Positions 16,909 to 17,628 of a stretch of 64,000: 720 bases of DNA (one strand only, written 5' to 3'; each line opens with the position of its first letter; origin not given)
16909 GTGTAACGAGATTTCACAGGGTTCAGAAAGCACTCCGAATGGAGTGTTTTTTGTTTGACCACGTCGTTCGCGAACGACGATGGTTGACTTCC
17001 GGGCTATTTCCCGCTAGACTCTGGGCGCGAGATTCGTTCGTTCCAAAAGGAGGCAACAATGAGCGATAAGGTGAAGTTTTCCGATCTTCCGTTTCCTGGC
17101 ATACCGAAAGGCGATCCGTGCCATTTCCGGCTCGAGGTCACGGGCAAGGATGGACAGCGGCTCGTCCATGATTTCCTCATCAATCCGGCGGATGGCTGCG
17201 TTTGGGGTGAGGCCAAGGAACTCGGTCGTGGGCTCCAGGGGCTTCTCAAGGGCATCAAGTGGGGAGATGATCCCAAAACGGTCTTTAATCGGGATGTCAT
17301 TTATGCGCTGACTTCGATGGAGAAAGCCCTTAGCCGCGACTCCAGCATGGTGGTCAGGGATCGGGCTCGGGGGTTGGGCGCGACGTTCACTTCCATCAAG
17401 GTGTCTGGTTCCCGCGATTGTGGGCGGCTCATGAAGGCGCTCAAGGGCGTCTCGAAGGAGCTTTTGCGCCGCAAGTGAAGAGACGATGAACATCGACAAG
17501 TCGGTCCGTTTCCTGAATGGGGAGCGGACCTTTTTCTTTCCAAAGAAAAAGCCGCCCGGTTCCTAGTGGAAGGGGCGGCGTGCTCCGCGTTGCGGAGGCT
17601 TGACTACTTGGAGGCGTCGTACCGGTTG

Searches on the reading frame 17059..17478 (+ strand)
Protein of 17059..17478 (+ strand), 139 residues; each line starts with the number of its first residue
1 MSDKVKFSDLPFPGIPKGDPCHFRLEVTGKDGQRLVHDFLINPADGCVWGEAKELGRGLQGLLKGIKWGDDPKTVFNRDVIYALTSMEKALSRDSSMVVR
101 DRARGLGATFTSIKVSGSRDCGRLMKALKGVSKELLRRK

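Call 10: search_protein_families(library=pfam, proteins=[window:17059-17478:+], max_evalue=0.01)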
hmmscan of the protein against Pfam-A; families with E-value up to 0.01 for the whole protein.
window:17059-17478:+ (139 aa): 0 families

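Call 18: find_encoding_contigs(protein=window:17059-17478:+, flank=10000, max_places=10)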
Protein window:17059-17478:+ (139 aa): 1 contig read that carries it; 1 place shown.
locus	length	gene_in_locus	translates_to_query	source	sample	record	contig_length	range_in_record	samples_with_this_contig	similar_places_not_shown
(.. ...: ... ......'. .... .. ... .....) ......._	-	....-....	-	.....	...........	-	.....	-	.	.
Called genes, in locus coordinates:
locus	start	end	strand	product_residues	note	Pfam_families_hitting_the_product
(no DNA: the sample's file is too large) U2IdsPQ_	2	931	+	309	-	?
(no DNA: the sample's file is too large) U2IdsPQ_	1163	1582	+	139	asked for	-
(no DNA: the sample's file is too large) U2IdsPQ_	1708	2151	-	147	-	-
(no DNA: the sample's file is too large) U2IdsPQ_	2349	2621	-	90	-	-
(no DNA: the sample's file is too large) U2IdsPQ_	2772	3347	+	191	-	-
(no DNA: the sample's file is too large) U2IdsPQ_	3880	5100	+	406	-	-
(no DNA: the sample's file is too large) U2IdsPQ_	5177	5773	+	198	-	-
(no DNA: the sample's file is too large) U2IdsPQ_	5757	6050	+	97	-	-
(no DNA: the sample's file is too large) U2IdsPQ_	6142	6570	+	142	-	PF01814:Hemerythrin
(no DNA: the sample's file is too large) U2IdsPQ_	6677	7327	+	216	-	PF01726:LexA_DNA_bind, PF00717:Peptidase_S24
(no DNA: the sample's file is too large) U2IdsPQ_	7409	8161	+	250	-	PF04402:SIMPL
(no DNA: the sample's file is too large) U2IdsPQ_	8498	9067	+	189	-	PF04542:Sigma70_r2, PF08281:Sigma70_r4_2, PF04545:Sigma70_r4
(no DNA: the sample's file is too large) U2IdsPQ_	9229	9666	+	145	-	-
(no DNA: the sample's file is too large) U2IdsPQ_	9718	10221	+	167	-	-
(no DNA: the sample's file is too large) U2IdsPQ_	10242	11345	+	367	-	PF00364:Biotin_lipoyl (faint), PF25917:BSH_RND (weak), PF25973:BSH_CzcB, PF25954:Beta-barrel_RND_2 (weak), PF25990:Beta-barrel_YknX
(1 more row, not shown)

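Call 32: find_homologous_proteins(query=window:17059-17478:+)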
Query window:17059-17478:+ (139 aa): 5 proteins with E <= 0.001 among 11 candidates.
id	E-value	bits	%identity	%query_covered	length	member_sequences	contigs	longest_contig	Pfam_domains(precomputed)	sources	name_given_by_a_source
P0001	1.7e-77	276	90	100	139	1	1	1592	-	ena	-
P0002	4.9e-62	226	89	81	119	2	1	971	-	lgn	-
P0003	2.7e-58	214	71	100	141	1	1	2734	-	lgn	-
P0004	2.5e-53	198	71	100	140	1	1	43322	-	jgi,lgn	jgi:hypothetical protein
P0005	1.2e-52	195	70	100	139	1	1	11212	-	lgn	-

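Call 33: find_encoding_contigs(protein=P0004, flank=10000, max_places=5)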
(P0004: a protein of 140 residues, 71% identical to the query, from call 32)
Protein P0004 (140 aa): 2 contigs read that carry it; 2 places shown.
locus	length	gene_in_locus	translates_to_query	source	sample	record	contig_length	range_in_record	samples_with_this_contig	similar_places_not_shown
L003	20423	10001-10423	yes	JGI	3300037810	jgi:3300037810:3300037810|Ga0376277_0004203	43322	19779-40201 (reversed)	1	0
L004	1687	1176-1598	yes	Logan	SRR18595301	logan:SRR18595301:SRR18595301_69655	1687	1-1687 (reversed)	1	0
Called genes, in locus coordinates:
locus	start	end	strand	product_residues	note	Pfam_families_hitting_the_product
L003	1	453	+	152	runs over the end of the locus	PF00411:Ribosomal_S11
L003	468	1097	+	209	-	PF00163:Ribosomal_S4, PF01479:S4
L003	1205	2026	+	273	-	PF01193:RNA_pol_L, PF01000:RNA_pol_A_bac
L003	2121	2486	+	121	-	PF01196:Ribosomal_L17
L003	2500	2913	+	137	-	PF00572:Ribosomal_L13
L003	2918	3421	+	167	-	PF00380:Ribosomal_S9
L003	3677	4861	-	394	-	PF13487:HD_5 (faint), PF01966:HD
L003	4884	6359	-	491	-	PF08308:PEGA (faint)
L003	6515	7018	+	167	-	-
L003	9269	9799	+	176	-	-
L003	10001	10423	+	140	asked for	-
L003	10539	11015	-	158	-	-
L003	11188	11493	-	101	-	-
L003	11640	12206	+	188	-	-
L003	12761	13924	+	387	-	PF04473:DUF553 (faint)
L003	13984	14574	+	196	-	-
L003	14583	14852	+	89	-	-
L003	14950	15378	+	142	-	PF01814:Hemerythrin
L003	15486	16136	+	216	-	PF01726:LexA_DNA_bind, PF00717:Peptidase_S24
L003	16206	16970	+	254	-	PF04402:SIMPL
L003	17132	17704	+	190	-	PF04542:Sigma70_r2, PF08281:Sigma70_r4_2, PF04545:Sigma70_r4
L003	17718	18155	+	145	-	-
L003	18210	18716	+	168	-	PF18914:DUF5666 (weak)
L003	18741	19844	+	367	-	PF00364:Biotin_lipoyl (faint), PF25917:BSH_RND (weak), PF25973:BSH_CzcB, PF25954:Beta-barrel_RND_2, PF25990:Beta-barrel_YknX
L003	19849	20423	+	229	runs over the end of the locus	PF00005:ABC_tran, PF02463:SMC_N (faint), PF13304:AAA_21 (faint)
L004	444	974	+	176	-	-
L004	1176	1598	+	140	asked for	-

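Call 34: find_encoding_contigs(protein=P0005, flank=10000, max_places=5)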
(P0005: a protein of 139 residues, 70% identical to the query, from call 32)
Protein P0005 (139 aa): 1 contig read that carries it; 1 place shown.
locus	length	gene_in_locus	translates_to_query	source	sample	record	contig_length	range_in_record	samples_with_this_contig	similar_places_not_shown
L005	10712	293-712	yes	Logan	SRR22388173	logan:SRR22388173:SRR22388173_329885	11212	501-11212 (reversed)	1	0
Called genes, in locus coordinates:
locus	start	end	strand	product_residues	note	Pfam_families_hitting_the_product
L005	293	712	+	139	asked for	-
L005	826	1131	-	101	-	-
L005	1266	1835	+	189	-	-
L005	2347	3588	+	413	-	-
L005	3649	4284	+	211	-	-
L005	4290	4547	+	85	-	-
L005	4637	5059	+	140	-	PF01814:Hemerythrin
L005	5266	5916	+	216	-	PF01726:LexA_DNA_bind, PF00717:Peptidase_S24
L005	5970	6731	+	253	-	PF04402:SIMPL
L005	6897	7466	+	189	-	PF04542:Sigma70_r2, PF08281:Sigma70_r4_2, PF04545:Sigma70_r4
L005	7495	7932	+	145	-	-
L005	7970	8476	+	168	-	-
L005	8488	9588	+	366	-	PF00364:Biotin_lipoyl (faint), PF25917:BSH_RND (weak), PF25973:BSH_CzcB, PF25954:Beta-barrel_RND_2 (weak), PF25990:Beta-barrel_YknX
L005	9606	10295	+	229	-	PF00005:ABC_tran, PF02463:SMC_N (faint)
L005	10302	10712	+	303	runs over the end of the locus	?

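Call 35: find_encoding_contigs(protein=P0001, flank=10000, max_places=5)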
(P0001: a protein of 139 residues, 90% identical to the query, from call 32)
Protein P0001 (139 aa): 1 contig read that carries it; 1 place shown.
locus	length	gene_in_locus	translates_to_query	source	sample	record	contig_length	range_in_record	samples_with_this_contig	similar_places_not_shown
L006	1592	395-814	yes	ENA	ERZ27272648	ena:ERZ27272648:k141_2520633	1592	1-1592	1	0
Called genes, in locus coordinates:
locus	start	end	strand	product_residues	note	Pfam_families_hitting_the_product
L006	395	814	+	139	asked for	-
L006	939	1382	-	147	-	-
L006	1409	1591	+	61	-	?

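Call 63: find_homologous_proteins(query=L003:6515-7018:+)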
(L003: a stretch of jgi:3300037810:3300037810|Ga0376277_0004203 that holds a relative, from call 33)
Query L003:6515-7018:+ (167 aa): 208 proteins with E <= 0.001 among 1446 candidates; the best 120 are listed.
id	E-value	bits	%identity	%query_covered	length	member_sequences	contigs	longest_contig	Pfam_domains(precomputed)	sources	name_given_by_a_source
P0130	2.1e-94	332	100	100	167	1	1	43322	-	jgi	jgi:hypothetical protein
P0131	5.5e-84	298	89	100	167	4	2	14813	-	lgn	-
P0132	4.0e-83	295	87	100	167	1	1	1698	-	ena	-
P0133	8.1e-82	291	85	100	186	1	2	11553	-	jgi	jgi:hypothetical protein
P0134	5.8e-76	272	94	87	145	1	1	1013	-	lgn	-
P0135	9.7e-69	248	74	100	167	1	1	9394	-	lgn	-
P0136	3.7e-67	243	70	100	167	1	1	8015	-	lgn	-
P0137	3.1e-66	240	71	100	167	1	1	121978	-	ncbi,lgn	-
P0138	1.6e-65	238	70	100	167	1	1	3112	-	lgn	-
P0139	2.6e-65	237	68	100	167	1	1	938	-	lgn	-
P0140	3.4e-65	237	74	95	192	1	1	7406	-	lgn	-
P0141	5.1e-65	236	72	100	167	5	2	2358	-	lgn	-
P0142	9.7e-65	235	71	100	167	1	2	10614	-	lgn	-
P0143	2.1e-64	234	73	100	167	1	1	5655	-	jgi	-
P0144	2.6e-64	234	72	98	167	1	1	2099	-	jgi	jgi:hypothetical protein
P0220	1.5e-56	209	62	100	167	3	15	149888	-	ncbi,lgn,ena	-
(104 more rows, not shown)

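Call 64: find_encoding_contigs(protein=P0220, flank=10000, max_places=10)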
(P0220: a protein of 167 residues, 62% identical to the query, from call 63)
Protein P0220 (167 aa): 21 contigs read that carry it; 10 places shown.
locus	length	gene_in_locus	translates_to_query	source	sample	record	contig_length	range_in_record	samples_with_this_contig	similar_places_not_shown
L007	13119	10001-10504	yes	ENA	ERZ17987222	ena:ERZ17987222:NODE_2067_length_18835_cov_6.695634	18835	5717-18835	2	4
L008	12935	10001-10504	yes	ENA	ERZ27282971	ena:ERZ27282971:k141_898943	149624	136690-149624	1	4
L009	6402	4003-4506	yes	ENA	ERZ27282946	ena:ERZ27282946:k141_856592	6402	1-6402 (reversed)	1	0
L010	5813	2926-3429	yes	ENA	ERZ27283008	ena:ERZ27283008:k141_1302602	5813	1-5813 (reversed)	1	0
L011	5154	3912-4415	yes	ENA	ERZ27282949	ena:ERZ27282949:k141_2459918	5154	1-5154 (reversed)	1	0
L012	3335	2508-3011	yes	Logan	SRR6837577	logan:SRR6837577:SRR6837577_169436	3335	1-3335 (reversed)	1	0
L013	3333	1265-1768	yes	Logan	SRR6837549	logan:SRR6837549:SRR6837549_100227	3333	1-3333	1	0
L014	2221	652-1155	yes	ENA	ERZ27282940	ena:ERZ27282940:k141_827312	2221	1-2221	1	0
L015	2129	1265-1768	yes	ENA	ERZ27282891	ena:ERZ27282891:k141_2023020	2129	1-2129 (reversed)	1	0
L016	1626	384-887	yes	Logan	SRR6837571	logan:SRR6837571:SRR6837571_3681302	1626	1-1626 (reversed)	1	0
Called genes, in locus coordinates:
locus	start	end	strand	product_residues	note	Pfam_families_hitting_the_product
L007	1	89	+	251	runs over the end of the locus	PF07719:TPR_2 (faint), PF13181:TPR_8 (weak)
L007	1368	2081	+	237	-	PF13482:RNase_H_2, PF03104:DNA_pol_B_exo1, PF10108:DNA_pol_B_exo2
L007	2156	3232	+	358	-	PF00348:polyprenyl_synt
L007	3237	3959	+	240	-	PF01255:Prenyltransf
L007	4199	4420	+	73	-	PF01176:eIF-1a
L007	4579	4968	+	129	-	PF00416:Ribosomal_S13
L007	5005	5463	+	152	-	PF00411:Ribosomal_S11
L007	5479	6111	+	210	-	PF00163:Ribosomal_S4, PF01479:S4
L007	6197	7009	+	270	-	PF01193:RNA_pol_L, PF01000:RNA_pol_A_bac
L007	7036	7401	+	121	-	PF01196:Ribosomal_L17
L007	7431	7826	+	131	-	PF00572:Ribosomal_L13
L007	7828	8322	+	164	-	PF00380:Ribosomal_S9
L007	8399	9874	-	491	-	-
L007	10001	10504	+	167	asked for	-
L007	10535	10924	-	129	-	-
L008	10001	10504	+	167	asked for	-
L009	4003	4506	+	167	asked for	-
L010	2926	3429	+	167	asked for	-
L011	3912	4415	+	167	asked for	-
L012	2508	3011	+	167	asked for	-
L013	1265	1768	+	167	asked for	-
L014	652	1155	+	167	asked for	-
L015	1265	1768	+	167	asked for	-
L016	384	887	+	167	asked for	-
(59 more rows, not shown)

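Call 65: find_encoding_contigs(protein=P0137, flank=10000, max_places=6)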
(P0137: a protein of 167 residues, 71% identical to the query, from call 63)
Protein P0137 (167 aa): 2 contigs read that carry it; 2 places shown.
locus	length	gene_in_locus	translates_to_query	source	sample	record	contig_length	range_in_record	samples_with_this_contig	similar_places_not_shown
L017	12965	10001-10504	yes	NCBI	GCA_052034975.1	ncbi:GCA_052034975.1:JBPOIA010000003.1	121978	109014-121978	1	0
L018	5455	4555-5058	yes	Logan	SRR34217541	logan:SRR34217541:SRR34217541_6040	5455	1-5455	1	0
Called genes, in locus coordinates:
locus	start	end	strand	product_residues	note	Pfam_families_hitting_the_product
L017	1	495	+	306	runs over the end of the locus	PF00215:OMPdecase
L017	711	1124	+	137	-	PF00156:Pribosyltran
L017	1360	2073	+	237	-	PF13482:RNase_H_2, PF03104:DNA_pol_B_exo1, PF10108:DNA_pol_B_exo2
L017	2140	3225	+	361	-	PF00348:polyprenyl_synt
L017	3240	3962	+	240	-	PF01255:Prenyltransf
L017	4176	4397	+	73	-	PF01176:eIF-1a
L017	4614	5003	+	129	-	PF00416:Ribosomal_S13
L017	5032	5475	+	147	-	PF00411:Ribosomal_S11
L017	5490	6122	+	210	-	PF00163:Ribosomal_S4, PF01479:S4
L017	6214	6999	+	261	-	PF01193:RNA_pol_L, PF01000:RNA_pol_A_bac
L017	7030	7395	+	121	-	PF01196:Ribosomal_L17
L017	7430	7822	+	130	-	PF00572:Ribosomal_L13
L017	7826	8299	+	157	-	PF00380:Ribosomal_S9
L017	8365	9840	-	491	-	-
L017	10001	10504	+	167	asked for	-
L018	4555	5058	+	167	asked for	-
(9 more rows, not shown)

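Call 77: find_encoding_contigs(protein=P0002, flank=10000, max_places=6)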
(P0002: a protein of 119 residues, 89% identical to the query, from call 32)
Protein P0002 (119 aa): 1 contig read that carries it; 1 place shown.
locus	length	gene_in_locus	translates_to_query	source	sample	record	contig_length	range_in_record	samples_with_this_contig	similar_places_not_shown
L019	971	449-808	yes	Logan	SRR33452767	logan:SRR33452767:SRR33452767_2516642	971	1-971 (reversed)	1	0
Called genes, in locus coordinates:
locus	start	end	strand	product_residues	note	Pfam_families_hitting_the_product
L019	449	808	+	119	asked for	-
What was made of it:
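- Several relatives' contigs end at the 16S 3' end (calls 34, 35, 77).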

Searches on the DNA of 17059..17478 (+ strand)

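Call 38: search_rna_families(sources=[L003, L004, L006], threshold=gathering)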
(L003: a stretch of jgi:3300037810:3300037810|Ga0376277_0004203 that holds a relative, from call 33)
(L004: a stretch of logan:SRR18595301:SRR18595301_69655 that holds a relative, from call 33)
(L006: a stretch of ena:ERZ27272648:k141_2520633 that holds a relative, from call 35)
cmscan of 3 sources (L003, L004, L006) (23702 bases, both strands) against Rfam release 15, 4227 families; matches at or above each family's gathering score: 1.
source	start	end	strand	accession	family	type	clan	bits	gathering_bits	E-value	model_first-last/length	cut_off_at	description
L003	7401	8868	+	RF00177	SSU_rRNA_bacteria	Gene; rRNA;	CL00111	1278.1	50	0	1-1533/1533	no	Bacterial small subunit ribosomal RNA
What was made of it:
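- Closest known: Insertions in or beside rRNA genes: rDNA-specific elements of eukaryotes. Same: The 16S gene is unlinked, as in many CPR genomes (L003; calls 33, 38).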
